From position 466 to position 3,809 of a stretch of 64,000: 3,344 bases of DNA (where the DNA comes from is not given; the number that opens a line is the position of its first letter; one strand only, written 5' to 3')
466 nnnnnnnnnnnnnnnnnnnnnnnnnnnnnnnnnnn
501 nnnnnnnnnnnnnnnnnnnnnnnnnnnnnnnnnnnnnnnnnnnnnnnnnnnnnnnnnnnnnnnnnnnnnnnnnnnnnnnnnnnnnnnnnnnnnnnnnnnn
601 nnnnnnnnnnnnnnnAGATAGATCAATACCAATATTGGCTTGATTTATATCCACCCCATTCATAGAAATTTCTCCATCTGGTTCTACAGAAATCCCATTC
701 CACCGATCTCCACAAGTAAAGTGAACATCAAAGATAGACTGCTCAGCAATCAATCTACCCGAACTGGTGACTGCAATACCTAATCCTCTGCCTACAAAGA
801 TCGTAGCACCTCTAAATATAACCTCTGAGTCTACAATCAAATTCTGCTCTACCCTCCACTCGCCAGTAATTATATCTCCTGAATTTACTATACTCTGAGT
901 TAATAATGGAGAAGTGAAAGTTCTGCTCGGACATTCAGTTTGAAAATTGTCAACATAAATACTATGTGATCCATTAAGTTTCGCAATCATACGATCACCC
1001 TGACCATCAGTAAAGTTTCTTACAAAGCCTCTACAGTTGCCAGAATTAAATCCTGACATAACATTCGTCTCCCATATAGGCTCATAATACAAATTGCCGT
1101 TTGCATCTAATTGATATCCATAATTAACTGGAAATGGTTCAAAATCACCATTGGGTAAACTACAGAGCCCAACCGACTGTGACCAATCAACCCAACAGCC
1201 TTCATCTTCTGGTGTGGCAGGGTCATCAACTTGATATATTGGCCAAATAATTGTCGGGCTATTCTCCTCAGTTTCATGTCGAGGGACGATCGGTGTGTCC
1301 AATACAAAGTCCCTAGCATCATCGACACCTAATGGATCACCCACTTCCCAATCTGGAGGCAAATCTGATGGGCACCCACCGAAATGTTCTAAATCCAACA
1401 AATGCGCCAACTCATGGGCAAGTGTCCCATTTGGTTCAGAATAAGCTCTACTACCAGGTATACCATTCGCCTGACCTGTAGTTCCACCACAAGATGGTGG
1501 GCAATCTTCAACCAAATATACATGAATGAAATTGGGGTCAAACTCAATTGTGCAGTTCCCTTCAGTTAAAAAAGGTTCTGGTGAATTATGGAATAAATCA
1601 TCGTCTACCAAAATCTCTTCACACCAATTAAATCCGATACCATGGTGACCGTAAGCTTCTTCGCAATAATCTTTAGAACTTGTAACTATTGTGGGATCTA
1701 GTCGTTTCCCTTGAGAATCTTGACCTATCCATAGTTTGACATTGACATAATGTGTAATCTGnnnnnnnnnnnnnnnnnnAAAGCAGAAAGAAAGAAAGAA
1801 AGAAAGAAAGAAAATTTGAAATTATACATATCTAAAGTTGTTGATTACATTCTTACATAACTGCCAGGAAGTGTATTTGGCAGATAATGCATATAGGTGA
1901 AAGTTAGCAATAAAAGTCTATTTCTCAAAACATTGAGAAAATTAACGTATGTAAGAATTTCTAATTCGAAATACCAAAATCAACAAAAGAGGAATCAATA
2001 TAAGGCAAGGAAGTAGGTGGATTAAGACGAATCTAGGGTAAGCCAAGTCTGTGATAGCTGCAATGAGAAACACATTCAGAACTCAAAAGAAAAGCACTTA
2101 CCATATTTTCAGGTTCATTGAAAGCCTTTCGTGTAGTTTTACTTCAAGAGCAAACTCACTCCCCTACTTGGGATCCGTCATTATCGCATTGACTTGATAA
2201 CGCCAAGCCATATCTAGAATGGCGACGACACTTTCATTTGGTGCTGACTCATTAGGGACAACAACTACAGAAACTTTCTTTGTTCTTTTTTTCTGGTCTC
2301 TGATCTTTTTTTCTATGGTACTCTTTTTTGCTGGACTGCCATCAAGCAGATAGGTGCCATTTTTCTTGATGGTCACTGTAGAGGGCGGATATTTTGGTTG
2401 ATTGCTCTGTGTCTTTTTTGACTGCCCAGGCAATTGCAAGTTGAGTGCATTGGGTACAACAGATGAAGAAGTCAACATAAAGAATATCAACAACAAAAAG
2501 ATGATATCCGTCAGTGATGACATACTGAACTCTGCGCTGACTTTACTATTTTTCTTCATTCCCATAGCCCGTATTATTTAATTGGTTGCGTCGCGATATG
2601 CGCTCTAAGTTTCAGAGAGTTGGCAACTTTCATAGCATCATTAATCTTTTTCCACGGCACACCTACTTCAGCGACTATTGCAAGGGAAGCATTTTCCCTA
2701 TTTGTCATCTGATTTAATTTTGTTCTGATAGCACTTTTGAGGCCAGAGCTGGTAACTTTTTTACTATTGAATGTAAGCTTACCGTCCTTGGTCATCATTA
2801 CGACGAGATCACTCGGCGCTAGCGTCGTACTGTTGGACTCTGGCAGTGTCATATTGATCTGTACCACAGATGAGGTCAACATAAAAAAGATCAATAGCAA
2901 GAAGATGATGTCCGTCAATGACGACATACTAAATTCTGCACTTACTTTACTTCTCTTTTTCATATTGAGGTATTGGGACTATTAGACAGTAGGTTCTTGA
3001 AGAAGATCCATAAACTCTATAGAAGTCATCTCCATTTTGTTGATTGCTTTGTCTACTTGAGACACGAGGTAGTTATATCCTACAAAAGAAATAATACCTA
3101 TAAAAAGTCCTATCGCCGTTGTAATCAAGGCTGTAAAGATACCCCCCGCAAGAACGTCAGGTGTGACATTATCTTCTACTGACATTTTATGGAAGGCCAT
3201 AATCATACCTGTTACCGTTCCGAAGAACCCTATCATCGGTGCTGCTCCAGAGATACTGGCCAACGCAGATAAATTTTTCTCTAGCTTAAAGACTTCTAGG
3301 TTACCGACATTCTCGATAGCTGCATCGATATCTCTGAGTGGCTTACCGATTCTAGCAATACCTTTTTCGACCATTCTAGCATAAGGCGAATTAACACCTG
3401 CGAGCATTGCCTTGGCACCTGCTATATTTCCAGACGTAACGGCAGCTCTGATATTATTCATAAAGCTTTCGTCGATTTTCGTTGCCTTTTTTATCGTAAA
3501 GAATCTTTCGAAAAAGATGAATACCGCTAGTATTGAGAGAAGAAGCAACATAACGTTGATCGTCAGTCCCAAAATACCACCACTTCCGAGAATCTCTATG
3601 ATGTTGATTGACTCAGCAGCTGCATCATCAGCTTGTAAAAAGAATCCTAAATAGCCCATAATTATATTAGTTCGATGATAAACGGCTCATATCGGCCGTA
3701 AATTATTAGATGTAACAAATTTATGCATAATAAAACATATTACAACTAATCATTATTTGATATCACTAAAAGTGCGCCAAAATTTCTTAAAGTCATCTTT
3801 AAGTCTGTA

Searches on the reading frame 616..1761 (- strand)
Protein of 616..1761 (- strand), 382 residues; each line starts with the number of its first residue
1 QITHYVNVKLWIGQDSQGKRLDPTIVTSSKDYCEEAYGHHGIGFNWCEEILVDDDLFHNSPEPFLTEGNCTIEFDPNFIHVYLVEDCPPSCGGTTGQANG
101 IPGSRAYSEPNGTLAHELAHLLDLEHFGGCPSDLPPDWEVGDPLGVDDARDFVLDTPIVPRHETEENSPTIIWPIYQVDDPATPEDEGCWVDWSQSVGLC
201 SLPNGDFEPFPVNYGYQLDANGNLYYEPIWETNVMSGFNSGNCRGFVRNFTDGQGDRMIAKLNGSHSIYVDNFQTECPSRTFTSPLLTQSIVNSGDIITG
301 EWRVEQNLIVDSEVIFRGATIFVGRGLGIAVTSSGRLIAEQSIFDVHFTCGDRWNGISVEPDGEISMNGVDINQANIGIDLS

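Call 45: find_homologous_proteins(query=window:616-1761:-, max_evalue=1e-10)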
Query seq(382 aa): 1820 candidates shared short words with the query, none scored E <= 1e-10.

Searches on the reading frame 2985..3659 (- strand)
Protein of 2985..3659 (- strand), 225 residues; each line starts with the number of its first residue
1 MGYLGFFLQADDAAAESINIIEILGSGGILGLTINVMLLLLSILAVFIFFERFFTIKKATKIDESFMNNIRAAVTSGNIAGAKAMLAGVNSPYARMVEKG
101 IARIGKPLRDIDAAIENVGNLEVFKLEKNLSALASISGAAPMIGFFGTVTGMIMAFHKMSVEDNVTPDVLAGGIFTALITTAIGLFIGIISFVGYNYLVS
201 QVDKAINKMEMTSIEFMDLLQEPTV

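Call 94: find_encoding_contigs(protein=window:2985-3659:-, flank=5000, max_places=10)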
Protein window:2985-3659:- (225 aa): no gene with exactly this product is on record in the collection.
